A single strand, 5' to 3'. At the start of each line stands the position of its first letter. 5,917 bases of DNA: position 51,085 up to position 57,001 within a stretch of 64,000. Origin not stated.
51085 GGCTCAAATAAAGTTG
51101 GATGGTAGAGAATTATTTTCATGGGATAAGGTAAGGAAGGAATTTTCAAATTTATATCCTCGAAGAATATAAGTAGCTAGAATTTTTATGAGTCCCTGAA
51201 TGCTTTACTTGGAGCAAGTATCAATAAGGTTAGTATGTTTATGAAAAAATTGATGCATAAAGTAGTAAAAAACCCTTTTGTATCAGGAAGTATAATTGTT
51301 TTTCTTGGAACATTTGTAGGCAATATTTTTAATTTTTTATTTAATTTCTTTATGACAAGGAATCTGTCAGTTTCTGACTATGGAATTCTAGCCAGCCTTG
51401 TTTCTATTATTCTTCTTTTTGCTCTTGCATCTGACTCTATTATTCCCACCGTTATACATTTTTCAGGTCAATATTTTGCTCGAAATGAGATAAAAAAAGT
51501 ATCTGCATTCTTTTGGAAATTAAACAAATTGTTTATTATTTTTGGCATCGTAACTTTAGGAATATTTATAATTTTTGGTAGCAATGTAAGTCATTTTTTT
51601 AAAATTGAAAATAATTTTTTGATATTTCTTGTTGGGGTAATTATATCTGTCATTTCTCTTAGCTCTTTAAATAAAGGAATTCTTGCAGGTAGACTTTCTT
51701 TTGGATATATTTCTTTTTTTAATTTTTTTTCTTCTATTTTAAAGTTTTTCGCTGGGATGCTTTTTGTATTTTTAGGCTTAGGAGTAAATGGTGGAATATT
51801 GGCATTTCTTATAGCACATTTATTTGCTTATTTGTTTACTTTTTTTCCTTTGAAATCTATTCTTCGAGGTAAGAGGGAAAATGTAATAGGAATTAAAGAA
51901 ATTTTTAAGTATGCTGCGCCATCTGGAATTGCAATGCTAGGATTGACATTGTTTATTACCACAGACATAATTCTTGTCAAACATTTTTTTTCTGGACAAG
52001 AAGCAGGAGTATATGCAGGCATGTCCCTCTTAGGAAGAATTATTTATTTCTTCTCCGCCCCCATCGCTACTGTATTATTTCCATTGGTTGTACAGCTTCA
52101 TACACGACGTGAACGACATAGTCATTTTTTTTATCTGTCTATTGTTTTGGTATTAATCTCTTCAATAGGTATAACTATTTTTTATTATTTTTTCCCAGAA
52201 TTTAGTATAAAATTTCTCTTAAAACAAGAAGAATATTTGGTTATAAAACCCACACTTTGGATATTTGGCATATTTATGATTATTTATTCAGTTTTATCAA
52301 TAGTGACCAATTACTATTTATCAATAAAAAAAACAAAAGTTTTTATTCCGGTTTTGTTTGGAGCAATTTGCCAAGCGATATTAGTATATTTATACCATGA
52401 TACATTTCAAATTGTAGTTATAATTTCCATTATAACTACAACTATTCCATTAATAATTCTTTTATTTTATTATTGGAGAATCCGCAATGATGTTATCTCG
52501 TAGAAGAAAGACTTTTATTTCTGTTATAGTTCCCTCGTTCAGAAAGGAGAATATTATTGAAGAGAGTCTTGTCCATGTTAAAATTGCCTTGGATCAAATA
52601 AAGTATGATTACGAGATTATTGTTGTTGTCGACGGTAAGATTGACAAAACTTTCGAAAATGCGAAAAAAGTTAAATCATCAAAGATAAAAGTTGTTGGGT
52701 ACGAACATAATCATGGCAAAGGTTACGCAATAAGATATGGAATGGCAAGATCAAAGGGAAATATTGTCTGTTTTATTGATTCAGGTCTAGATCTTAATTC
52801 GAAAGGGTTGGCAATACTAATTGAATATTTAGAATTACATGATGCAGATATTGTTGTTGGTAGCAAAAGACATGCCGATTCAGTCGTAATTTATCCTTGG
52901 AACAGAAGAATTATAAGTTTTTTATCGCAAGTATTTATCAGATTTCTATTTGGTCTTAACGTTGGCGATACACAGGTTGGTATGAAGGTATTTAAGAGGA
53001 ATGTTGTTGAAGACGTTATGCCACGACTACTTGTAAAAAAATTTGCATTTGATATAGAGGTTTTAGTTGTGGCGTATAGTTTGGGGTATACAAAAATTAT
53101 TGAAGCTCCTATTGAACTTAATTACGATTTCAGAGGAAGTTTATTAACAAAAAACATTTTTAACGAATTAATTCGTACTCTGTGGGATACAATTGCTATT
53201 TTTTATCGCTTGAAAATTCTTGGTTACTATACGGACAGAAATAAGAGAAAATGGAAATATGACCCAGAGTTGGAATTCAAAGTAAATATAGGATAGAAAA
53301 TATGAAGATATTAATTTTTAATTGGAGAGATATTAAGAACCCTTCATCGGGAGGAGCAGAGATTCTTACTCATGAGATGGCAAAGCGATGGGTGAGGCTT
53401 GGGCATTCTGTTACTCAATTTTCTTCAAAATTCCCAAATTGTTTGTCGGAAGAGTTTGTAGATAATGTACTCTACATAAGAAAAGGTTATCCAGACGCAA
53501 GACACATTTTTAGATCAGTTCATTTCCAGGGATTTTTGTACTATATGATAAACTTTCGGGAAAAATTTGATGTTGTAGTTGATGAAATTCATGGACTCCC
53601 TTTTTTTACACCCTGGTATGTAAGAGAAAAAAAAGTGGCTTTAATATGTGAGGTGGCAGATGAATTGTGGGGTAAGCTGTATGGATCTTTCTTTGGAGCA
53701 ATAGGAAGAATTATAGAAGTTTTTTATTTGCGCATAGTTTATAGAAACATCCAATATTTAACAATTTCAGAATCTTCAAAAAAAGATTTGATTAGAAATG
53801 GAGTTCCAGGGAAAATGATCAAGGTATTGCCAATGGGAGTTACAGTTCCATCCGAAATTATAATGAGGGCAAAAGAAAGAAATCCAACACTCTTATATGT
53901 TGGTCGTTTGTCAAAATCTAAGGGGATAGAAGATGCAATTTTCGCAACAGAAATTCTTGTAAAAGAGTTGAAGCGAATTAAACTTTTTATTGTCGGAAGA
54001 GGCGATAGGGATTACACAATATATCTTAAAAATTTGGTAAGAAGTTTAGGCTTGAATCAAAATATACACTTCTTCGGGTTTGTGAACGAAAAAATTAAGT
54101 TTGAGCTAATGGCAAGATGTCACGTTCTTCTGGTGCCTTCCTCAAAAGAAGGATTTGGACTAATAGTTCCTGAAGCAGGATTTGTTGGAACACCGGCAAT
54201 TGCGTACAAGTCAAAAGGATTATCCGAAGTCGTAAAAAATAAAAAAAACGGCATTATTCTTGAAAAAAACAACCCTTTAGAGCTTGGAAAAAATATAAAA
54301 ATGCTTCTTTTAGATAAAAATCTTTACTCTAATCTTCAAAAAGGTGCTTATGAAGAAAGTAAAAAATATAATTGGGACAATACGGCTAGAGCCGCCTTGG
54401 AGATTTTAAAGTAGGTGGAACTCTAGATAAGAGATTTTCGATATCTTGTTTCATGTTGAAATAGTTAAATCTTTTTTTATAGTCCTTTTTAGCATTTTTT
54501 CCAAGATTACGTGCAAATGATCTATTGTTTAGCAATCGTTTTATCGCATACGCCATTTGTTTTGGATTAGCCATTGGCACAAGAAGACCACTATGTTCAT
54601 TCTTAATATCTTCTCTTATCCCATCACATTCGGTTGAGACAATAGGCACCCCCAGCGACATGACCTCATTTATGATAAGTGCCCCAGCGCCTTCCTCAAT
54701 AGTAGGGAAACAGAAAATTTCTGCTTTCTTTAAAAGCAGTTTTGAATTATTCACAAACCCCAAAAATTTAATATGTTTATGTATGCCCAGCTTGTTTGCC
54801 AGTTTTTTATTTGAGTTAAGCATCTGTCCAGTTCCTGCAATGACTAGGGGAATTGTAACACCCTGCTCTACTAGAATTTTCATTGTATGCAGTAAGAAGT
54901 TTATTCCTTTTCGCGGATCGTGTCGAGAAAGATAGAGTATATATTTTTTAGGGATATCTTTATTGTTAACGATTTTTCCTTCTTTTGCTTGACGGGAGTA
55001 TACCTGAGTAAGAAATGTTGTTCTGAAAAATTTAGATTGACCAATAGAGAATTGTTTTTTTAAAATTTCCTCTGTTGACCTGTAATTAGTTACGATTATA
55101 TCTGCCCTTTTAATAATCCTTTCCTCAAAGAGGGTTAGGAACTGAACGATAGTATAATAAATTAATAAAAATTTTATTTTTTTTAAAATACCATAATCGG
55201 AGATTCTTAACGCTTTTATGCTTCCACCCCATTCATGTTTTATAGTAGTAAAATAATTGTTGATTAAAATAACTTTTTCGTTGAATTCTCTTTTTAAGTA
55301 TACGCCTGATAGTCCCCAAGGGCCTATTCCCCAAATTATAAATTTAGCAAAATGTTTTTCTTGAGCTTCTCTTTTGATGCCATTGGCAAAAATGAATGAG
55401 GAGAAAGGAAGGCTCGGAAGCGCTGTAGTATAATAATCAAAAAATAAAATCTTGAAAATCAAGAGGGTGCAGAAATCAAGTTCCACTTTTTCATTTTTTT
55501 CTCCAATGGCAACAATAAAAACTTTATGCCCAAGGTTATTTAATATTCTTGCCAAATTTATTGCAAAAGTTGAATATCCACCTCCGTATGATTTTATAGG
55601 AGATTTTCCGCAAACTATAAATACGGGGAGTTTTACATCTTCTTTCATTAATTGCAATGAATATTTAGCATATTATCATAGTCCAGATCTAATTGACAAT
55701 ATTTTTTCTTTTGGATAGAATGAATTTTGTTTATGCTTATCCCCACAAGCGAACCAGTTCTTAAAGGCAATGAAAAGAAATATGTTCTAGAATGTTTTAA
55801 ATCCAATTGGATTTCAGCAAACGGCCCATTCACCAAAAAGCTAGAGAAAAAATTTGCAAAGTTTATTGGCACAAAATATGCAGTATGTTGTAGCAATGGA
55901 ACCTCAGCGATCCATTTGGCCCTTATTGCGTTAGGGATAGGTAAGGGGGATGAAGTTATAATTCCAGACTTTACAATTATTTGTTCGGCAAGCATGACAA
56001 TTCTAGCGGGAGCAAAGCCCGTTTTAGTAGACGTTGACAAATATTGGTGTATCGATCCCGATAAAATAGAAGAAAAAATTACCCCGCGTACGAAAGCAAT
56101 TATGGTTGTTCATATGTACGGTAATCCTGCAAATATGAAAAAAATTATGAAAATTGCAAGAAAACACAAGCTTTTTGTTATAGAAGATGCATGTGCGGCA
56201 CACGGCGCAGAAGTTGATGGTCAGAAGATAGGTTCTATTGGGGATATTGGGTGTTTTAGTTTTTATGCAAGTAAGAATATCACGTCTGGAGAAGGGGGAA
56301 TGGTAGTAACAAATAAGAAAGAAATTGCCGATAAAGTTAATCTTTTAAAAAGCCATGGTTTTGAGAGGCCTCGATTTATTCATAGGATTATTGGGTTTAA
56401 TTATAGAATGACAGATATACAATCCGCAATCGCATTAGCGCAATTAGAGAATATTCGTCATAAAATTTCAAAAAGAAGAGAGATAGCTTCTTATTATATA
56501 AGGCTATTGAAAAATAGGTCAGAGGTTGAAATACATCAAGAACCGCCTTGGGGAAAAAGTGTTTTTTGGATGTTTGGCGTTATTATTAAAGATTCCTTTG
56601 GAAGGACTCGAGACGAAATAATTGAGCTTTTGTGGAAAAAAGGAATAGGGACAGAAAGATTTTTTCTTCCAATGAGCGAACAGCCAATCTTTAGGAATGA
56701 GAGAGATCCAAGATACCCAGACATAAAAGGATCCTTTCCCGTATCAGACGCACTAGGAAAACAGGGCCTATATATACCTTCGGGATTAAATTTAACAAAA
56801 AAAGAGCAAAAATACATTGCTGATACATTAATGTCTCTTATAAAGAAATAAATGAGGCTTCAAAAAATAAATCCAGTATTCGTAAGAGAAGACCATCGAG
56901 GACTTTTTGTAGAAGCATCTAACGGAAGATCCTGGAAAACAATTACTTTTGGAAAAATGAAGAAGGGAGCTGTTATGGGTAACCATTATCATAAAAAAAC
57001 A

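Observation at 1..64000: Hyper-expanded surface-glycosylation supercluster: 24 GT-C-like polytopic membrane genes from six families in one 64-kb window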

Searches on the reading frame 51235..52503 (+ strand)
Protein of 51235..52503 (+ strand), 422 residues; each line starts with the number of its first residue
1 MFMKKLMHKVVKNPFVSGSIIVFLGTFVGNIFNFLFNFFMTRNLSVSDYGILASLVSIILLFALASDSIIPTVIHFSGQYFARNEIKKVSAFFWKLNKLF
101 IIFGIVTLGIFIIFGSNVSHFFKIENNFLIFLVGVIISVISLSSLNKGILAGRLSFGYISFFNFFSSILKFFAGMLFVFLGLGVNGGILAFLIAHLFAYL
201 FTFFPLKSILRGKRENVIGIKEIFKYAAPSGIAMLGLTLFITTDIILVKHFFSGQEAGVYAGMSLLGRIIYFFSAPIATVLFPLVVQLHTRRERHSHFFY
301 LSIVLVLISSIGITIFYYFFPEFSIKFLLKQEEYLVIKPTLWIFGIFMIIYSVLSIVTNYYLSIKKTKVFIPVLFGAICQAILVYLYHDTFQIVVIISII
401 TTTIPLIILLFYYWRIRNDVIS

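Call 7: search_protein_families(library=pfam, proteins=[window:51235-52503:+], max_evalue=0.01)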
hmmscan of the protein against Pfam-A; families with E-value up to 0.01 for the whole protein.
window:51235-52503:+ (422 aa): 2 families
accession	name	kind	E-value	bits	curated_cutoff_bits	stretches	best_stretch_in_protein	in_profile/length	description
PF13440.11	Polysacc_synt_3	-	4.1e-13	49.7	23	1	40-330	2-285/293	Polysaccharide biosynthesis protein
PF01943.22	Polysacc_synt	-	1.3e-11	44.9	28.2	1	16-289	2-274/274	Polysaccharide biosynthesis protein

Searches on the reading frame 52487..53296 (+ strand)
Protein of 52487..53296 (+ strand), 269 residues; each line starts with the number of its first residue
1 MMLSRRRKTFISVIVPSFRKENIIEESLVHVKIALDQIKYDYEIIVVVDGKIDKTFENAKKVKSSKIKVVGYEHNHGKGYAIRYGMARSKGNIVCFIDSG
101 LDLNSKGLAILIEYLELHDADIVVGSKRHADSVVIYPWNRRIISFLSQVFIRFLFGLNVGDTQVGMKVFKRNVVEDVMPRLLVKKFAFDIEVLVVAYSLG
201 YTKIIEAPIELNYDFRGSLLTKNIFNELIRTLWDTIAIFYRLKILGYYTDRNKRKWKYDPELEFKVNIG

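Call 7: search_protein_families(library=pfam, proteins=[window:52487-53296:+], max_evalue=0.01)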
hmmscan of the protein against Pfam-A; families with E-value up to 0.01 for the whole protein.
window:52487-53296:+ (269 aa): 2 families
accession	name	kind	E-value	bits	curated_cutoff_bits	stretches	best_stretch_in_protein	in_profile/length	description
PF00535.33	Glycos_transf_2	-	2.9e-21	76.5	23.3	1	12-177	1-167/168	Glycosyl transferase family 2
PF13641.12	Glyco_tranf_2_3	-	8.2e-05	23.2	27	1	11-127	3-123/230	Glycosyltransferase like family 2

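Call 33: search_protein_families(library=ncbifam, proteins=[window:52487-53296:+], max_evalue=0.00001)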
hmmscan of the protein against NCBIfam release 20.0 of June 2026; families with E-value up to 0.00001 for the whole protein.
window:52487-53296:+ (269 aa): 14 families
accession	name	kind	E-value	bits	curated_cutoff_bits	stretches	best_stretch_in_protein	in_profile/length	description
NF058614.1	PPMAGASynPpgS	equivalog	1.5e-13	50.7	370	1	13-213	4-198/226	polyprenyl-phospho-N-acetylgalactosaminyl synthase PpgS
TIGR03937.1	PgaC_IcaA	equivalog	4.5e-13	48.9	422.3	1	7-117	43-152/407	poly-beta-1,6-N-acetyl-D-glucosamine synthase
NF007986.1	PRK10714.1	equivalog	2.3e-11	43.3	529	1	11-178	8-173/316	undecaprenyl-phosphate 4-deoxy-4-formamido-L-arabinose transferase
NF047588.1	GlcsyltransPgfSStrep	equivalog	5.7e-11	42.2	500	1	11-176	3-166/308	glycosyltransferase PgfS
NF047683.1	TeichurnBiosyTuaG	equivalog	2.4e-10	40.5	400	1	7-116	4-112/252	teichuronic acid biosynthesis protein TuaG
NF010496.0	PRK13915.1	equivalog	4.4e-10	39.1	262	1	4-102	26-128/307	glucosyl-3-phosphoglycerate synthase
TIGR04283.1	glyco_like_mftF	equivalog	6.6e-09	35.7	182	1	11-145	1-127/221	TIGR04283 family arsenosugar biosynthesis glycosyltransferase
NF038299.1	EPS_HpsN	equivalog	6.6e-08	31.9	425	1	10-112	2-103/317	hormogonium polysaccharide biosynthesis glycosyltransferase HpsN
NF041391.1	DPhHxTase_Halo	equivalog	1.2e-07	31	375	1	27-210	9-182/213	dolichyl-phosphate hexose transferase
NF041875.1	EPS_EpsD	equivalog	1.5e-07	31.2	370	1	12-137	2-126/325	exopolysaccharide biosynthesis glycosyltransferase EpsD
NF007482.0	PRK10073.1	equivalog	1.6e-07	30.6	423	1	8-122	5-117/334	glycosyltransferase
TIGR03965.1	mycofact_glyco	equivalog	1.7e-07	30.5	280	1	9-106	74-170/467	mycofactocin biosynthesis glycosyltransferase MftF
TIGR04182.1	glyco_TIGR04182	equivalog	7.2e-07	28.9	325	1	38-200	23-178/293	S-layer glycoprotein N-glycosyltransferase AglJ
NF041394.1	GtaseAglG_Halo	equivalog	4e-06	26.3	440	1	11-129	3-120/304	glucosyl-dolichyl phosphate glucuronosyltransferase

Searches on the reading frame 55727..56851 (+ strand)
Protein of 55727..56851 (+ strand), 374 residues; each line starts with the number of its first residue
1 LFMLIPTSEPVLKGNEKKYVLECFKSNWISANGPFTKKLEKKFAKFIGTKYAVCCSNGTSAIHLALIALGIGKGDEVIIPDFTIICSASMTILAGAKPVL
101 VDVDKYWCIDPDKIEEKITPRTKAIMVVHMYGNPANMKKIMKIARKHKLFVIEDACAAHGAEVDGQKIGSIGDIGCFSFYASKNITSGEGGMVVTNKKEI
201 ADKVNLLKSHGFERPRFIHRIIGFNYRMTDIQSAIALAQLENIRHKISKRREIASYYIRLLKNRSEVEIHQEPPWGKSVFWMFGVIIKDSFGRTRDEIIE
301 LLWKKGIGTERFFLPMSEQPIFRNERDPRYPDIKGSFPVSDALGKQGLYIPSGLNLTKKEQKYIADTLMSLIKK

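Call 8: search_protein_families(library=pfam, proteins=[window:55727-56851:+], max_evalue=0.01)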
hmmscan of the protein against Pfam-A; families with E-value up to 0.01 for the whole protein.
window:55727-56851:+ (374 aa): 5 families
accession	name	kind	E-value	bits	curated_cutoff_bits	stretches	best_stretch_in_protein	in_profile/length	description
PF01041.23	DegT_DnrJ_EryC1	-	3.6e-120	401.9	19.8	1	13-368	4-359/360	DegT/DnrJ/EryC1/StrS aminotransferase family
PF01212.27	Beta_elim_lyase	-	1.2e-11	44.9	27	1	33-211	31-227/288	Beta-eliminating lyase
PF00266.25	Aminotran_5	-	4.1e-11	42.9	21.5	1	38-205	47-222/371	Aminotransferase class-V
PF01053.26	Cys_Met_Meta_PP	-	2.6e-10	39.8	27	1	33-207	51-225/381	Cys/Met metabolism PLP-dependent enzyme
PF00155.27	Aminotran_1_2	-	2.8e-10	40.3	19.7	1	35-155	43-186/361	Aminotransferase class I and II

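Call 34: search_protein_families(library=ncbifam, proteins=[window:55727-56851:+], max_evalue=0.00001)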
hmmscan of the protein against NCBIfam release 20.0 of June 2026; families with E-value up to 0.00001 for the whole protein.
window:55727-56851:+ (374 aa): 30 families (the best 25 are shown)
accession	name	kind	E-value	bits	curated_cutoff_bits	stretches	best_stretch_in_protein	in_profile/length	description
TIGR04181.1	NHT_00031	hypoth_equivalog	1.2e-92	310.6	420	1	5-328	1-341/359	LegC family aminotransferase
TIGR03588.1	PseC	equivalog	1.7e-85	287.3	423.5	1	5-371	2-379/380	UDP-4-amino-4,6-dideoxy-N-acetyl-beta-L-altrosamine transaminase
NF008658.2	PRK11658.1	equivalog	4.1e-72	242.9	631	1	4-325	4-336/379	UDP-4-amino-4-deoxy-L-arabinose aminotransferase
NF008687.0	PRK11706.1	equivalog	8.4e-72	242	375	1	5-372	2-374/375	dTDP-4-amino-4,6-dideoxygalactose transaminase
TIGR02379.1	ECA_wecE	subfamily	9.4e-63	212.2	434.85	1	4-371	1-374/376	dTDP-4-amino-4,6-dideoxy-D-glucose transaminase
NF011936.0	PRK15407.1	equivalog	3.3e-60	204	423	2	5-210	37-250/440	lipopolysaccharide biosynthesis protein RfbH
TIGR04427.1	PLP_DesI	equivalog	4.1e-56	190.8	650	1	24-368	42-379/390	dTDP-4-dehydro-6-deoxyglucose aminotransferase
NF005816.0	PRK07682.1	equivalog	6.6e-12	44.8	620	1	37-158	77-206/390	aminotransferase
NF041091.1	asp_aminotase_Arch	equivalog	1.4e-09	37.3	550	1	37-155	75-200/376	aspartate aminotransferase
NF004770.0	PRK06108.1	subfamily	2.6e-09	36.4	422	1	39-155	86-210/396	pyridoxal phosphate-dependent aminotransferase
NF004621.0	PRK05957.1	equivalog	3.5e-09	35.9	498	1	37-155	76-200/389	pyridoxal phosphate-dependent aminotransferase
NF041364.1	GntC_guanitoxin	equivalog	1.9e-08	33.6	415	1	57-155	67-174/356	guanitoxin biosynthesis PLP-dependent (S)-gamma-hydroxy-L-arginine cyclodehydratase GntC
NF005744.0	PRK07568.1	subfamily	2.1e-08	33.4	389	1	53-155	91-202/398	pyridoxal phosphate-dependent aminotransferase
NF043007.1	CysBLyMetC_Staph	equivalog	5.3e-08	32.2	700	1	32-208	49-224/378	cystathionine beta-lyase MetC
TIGR01326.1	OAH_OAS_sulfhy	subfamily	2.3e-07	29.9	495.1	1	33-161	56-185/418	O-acetylhomoserine aminocarboxypropyltransferase/cysteine synthase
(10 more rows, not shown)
